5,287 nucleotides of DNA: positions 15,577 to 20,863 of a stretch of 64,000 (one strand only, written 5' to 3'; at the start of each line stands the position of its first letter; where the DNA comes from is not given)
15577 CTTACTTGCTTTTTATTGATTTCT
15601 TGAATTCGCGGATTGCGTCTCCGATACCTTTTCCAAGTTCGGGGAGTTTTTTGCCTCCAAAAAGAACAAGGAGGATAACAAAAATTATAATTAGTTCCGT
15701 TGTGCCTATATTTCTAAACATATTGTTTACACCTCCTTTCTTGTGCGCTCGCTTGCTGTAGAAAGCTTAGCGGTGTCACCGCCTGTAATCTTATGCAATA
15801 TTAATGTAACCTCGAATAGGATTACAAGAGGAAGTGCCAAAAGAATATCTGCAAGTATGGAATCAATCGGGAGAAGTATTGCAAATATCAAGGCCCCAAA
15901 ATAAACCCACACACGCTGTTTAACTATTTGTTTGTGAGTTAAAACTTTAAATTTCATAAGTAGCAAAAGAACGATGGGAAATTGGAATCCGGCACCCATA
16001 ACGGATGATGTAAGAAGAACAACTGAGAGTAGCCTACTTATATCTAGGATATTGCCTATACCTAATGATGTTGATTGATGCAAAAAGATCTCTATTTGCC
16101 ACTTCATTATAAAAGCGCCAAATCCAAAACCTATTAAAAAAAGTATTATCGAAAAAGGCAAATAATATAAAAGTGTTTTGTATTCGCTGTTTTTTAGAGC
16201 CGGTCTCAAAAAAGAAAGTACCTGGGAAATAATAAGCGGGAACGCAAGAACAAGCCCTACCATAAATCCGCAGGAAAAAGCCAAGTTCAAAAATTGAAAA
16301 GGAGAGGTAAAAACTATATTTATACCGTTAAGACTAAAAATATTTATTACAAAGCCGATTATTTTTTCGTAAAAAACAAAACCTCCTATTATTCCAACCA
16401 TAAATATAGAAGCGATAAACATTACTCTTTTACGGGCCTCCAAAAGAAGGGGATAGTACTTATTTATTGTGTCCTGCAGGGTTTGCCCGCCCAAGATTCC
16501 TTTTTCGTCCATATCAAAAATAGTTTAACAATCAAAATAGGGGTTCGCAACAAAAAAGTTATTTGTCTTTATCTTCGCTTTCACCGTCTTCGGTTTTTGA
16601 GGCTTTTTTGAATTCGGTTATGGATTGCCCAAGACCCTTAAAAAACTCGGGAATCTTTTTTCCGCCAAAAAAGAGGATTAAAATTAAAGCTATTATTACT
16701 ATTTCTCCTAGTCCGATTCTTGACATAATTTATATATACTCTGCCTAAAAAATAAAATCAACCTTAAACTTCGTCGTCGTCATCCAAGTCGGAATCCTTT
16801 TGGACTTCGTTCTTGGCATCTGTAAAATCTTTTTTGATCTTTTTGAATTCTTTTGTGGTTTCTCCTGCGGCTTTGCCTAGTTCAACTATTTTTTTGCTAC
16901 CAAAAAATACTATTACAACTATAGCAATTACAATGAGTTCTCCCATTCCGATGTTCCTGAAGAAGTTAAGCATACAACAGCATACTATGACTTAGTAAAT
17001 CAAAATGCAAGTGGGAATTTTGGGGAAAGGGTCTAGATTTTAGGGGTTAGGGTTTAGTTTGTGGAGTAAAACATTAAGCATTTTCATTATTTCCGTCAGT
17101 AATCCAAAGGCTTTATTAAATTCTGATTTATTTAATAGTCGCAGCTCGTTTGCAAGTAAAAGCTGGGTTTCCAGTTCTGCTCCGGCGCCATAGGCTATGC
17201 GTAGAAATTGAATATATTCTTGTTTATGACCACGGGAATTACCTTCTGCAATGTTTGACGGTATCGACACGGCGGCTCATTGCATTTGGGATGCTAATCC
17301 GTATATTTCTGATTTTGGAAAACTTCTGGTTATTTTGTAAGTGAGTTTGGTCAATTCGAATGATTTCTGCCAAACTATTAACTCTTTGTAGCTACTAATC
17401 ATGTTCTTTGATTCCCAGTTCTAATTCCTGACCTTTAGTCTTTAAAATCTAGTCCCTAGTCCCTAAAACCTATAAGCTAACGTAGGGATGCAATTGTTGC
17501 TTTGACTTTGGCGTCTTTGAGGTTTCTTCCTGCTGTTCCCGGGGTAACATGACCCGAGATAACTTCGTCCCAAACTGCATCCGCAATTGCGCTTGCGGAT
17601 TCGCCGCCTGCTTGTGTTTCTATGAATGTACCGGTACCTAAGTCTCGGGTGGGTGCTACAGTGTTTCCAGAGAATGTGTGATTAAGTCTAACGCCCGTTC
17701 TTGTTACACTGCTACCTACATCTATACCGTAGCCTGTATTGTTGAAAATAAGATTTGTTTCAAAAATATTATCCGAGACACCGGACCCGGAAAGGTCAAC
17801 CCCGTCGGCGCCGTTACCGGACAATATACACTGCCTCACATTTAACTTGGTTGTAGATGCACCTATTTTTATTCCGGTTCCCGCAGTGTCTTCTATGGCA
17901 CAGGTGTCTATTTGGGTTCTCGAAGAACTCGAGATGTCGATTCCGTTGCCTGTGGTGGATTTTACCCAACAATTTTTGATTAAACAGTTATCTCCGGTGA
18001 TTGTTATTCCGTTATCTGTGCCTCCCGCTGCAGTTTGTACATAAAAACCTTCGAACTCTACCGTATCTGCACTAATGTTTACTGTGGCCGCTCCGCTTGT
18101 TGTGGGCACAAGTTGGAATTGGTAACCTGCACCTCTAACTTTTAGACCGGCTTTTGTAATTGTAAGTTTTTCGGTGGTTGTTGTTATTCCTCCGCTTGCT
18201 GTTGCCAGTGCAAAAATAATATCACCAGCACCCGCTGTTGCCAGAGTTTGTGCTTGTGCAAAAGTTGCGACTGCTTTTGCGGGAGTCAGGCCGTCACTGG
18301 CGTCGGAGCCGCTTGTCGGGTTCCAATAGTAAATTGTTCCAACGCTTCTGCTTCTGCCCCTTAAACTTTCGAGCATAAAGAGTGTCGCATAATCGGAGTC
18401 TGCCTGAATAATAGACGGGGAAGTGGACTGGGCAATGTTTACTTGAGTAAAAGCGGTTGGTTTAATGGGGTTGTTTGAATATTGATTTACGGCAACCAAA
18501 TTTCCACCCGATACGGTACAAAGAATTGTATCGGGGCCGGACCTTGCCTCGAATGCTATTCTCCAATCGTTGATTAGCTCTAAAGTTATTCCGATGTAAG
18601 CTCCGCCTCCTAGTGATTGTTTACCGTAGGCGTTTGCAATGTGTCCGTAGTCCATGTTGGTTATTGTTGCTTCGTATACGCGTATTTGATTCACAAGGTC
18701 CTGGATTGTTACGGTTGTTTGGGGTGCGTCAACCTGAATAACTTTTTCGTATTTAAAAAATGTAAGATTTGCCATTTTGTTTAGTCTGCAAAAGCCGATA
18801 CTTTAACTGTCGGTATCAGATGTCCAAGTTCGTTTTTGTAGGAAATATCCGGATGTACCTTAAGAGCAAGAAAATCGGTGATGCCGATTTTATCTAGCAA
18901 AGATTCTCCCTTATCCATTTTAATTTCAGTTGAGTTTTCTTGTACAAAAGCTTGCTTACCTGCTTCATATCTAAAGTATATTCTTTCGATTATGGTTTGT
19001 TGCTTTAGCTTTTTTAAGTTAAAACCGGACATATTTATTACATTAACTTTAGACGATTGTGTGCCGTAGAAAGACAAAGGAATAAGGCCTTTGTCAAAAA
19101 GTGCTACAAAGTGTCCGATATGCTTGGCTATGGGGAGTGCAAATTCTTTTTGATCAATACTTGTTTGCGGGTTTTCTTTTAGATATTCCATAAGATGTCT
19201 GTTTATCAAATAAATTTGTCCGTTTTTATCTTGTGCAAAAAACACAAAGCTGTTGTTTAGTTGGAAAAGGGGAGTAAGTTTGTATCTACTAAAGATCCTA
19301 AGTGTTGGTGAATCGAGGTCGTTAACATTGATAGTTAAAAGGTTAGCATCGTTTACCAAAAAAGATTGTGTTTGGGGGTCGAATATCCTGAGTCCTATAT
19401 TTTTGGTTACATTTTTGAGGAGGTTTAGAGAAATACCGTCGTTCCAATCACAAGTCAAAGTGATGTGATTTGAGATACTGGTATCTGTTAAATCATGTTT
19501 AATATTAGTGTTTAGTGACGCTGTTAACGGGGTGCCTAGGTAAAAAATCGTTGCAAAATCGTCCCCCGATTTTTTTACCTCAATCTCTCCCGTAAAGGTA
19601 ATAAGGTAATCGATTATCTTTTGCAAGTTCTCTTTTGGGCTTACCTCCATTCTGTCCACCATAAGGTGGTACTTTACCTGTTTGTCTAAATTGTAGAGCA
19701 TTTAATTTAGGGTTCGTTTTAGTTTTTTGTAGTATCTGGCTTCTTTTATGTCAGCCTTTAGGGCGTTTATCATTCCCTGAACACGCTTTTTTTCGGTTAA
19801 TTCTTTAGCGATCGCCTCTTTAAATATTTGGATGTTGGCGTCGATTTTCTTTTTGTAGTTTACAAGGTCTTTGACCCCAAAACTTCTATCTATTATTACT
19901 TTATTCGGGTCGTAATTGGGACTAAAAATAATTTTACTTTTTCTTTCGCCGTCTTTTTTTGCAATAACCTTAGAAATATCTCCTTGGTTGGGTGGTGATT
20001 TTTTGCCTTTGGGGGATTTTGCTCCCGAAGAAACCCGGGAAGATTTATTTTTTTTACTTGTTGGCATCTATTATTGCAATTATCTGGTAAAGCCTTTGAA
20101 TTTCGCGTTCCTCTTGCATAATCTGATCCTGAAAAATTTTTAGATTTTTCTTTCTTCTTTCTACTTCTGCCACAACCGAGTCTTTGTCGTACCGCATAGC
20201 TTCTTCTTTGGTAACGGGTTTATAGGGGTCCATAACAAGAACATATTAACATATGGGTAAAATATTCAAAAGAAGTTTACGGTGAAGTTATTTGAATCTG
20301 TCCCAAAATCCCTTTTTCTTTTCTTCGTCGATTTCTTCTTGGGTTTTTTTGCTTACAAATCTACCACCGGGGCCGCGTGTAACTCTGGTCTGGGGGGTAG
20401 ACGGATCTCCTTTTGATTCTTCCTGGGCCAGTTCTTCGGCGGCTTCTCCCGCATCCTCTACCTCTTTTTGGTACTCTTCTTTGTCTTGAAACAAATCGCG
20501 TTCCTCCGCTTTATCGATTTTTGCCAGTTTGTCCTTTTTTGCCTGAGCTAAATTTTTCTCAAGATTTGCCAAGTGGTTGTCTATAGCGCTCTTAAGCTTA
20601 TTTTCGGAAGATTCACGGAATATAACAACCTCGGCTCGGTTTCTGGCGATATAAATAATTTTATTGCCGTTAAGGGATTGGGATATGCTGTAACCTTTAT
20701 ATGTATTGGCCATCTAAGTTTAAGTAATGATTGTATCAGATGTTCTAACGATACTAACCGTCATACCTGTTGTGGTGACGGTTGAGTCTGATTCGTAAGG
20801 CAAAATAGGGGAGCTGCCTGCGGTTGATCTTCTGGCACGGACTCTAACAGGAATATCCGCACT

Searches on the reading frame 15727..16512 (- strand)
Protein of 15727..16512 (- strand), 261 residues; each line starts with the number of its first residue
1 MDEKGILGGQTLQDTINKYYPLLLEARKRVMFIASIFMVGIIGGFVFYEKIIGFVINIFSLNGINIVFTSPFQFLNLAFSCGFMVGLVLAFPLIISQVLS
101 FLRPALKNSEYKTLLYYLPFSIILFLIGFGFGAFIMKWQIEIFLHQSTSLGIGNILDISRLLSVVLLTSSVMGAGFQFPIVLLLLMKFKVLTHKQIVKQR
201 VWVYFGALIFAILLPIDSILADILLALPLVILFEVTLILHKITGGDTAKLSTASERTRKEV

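Call 7: search_protein_families(library=phrogs, proteins=[window:15727-16512:-], max_evalue=0.01)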
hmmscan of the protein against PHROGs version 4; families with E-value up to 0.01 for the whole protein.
window:15727-16512:- (261 aa): 1 family
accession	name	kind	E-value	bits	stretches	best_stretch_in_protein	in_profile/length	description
phrog_36238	-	unknown function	9.2e-14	52.8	1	78-241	81-244/255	-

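Call 8: search_protein_families(library=pfam, proteins=[window:15727-16512:-], max_evalue=0.001)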
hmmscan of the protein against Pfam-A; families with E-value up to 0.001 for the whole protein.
window:15727-16512:- (261 aa): 1 family
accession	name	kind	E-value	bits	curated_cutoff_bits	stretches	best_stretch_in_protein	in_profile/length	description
PF00902.23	TatC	-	2.7e-35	122.5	25.1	1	23-228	3-208/208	Sec-independent protein translocase protein (TatC)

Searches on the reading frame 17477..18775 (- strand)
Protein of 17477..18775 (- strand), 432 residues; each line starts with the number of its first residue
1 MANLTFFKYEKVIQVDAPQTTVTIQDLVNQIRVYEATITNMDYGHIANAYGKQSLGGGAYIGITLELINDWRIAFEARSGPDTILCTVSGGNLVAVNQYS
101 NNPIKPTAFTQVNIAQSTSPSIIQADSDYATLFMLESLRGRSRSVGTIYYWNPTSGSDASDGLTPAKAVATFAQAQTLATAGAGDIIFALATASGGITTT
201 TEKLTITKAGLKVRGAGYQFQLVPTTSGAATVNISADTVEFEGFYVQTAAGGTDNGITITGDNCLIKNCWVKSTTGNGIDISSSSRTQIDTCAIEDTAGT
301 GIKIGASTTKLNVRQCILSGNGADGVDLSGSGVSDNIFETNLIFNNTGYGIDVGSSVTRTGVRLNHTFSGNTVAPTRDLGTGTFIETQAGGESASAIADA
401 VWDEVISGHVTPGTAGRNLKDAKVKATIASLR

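Call 6: search_protein_families(library=pfam, proteins=[window:17477-18775:-], max_evalue=0.01)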
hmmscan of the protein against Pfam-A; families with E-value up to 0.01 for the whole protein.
window:17477-18775:- (432 aa): 2 families
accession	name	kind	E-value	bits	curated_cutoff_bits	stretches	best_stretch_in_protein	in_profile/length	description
PF13229.12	Beta_helix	-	3.2e-13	50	25.9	1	253-371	22-137/158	Right handed beta helix region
PF05048.19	NosD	-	3.4e-05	23.8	23.6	1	249-371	55-172/212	Periplasmic copper-binding protein (NosD)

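Call 7: search_protein_families(library=phrogs, proteins=[window:17477-18775:-], max_evalue=0.01)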
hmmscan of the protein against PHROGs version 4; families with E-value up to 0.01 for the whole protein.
window:17477-18775:- (432 aa): 0 families

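Call 79: search_solved_structures(query=window:17477-18775:-, max_evalue=1)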
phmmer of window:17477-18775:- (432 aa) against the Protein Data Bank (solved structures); distinct sequences matched with E-value up to 1: 0.

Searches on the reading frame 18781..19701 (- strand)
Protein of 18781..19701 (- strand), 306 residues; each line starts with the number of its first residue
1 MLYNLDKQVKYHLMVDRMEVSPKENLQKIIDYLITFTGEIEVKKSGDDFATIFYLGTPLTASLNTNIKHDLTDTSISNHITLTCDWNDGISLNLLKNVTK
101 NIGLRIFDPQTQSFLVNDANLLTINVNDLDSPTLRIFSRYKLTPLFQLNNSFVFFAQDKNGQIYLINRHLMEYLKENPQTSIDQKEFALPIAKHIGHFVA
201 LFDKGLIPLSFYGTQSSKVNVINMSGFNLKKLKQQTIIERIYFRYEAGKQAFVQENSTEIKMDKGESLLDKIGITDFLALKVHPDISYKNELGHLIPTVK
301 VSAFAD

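Call 6: search_protein_families(library=pfam, proteins=[window:18781-19701:-], max_evalue=0.01)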
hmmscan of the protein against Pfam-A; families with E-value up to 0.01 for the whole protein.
window:18781-19701:- (306 aa): 1 family
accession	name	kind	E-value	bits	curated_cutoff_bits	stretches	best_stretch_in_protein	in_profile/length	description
PF25376.1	Pre-PUA_NSUN2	-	0.0062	17.4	24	0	134-179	12-57/99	NSUN2 Pre-PUA domain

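Call 7: search_protein_families(library=phrogs, proteins=[window:18781-19701:-], max_evalue=0.01)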
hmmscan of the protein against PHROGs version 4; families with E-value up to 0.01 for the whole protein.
window:18781-19701:- (306 aa): 0 families

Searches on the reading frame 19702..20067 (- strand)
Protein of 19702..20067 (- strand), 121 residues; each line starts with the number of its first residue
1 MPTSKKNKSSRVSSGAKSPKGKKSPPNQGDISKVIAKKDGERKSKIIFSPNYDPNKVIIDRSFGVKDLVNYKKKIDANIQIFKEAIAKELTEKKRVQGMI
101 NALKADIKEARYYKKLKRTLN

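Call 6: search_protein_families(library=pfam, proteins=[window:19702-20067:-], max_evalue=0.01)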
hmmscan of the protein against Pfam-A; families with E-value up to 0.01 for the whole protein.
window:19702-20067:- (121 aa): 1 family
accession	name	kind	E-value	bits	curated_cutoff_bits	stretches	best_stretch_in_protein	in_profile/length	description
PF23264.1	DUF7073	-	0.00041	21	27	1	45-99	33-84/95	Domain of unknown function (DUF7073)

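Call 7: search_protein_families(library=phrogs, proteins=[window:19702-20067:-], max_evalue=0.01)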
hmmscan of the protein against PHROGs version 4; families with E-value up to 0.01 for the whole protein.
window:19702-20067:- (121 aa): 0 families

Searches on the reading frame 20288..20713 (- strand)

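Call 6: search_protein_families(library=pfam, proteins=[window:20288-20713:-], max_evalue=0.01)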
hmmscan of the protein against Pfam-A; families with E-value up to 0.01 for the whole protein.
window:20288-20713:- (141 aa): 1 family
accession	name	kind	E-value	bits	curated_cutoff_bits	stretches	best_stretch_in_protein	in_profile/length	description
PF20024.5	DUF6432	-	0.0063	17.2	29.6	0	39-88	33-82/97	Family of unknown function (DUF6432)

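Call 7: search_protein_families(library=phrogs, proteins=[window:20288-20713:-], max_evalue=0.01)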
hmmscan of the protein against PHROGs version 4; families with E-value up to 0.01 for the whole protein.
window:20288-20713:- (141 aa): 0 families
